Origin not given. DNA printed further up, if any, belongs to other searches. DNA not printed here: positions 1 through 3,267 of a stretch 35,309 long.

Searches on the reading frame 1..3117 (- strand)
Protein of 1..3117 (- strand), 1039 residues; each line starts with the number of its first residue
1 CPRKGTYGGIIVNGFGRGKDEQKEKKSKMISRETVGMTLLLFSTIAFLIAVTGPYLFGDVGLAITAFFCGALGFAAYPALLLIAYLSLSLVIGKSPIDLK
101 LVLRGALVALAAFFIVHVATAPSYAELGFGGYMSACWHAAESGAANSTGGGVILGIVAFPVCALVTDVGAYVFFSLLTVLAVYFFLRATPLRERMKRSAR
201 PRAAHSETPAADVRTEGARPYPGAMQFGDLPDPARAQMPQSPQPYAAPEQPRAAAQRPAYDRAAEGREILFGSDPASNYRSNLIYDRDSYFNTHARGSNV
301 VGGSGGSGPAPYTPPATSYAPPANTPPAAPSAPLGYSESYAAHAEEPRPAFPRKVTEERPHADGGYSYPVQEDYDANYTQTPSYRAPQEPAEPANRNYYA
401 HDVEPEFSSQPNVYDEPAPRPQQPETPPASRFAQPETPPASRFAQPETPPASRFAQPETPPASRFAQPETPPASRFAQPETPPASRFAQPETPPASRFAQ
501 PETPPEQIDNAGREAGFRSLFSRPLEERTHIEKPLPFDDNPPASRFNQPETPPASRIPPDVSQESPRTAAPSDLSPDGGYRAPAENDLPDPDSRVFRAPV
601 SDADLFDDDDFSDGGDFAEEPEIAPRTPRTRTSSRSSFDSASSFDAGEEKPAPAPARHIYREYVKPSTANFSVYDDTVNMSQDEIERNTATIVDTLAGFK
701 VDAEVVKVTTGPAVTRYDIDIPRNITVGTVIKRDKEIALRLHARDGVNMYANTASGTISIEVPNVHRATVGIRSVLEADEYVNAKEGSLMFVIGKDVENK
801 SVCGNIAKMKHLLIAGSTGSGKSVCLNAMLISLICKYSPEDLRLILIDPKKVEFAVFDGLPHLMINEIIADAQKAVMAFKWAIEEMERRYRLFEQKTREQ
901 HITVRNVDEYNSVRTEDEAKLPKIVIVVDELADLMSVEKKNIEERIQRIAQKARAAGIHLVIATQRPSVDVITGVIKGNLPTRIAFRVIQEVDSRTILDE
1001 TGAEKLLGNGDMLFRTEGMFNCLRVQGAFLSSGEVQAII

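Call 44: search_protein_families(library=pfam, proteins=[window:1-3117:-], max_evalue=0.01)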
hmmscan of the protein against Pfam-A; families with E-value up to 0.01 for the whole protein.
window:1-3117:- (1039 aa): 8 families
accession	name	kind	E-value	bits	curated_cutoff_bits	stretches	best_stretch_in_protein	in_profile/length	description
PF01580.24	FtsK_SpoIIIE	-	7.7e-52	176.4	24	1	780-969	9-221/221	FtsK/SpoIIIE family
PF17854.6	FtsK_alpha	-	1.7e-15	57.4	22.9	1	678-764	15-101/101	FtsK alpha domain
PF12846.13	AAA_10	-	2.4e-06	27.3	27.5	1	799-852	11-60/362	AAA-like domain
PF01935.23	DUF87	-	2.5e-05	24.9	23.2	1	801-948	13-114/220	Helicase HerA, central domain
PF20703.3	nSTAND1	-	0.00016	21.8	27.1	1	794-964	18-159/379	Novel STAND NTPase 1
PF10412.15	TrwB_AAD_bind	-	0.0025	17.2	20.5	0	809-832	15-38/387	Type IV secretion-system coupling protein DNA-binding domain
PF00270.35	DEAD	-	0.0027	17.9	26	1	803-951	8-148/167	DEAD/DEAH box helicase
PF05872.18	HerA_C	-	0.0097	15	22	0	919-984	254-317/502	Helicase HerA-like C-terminal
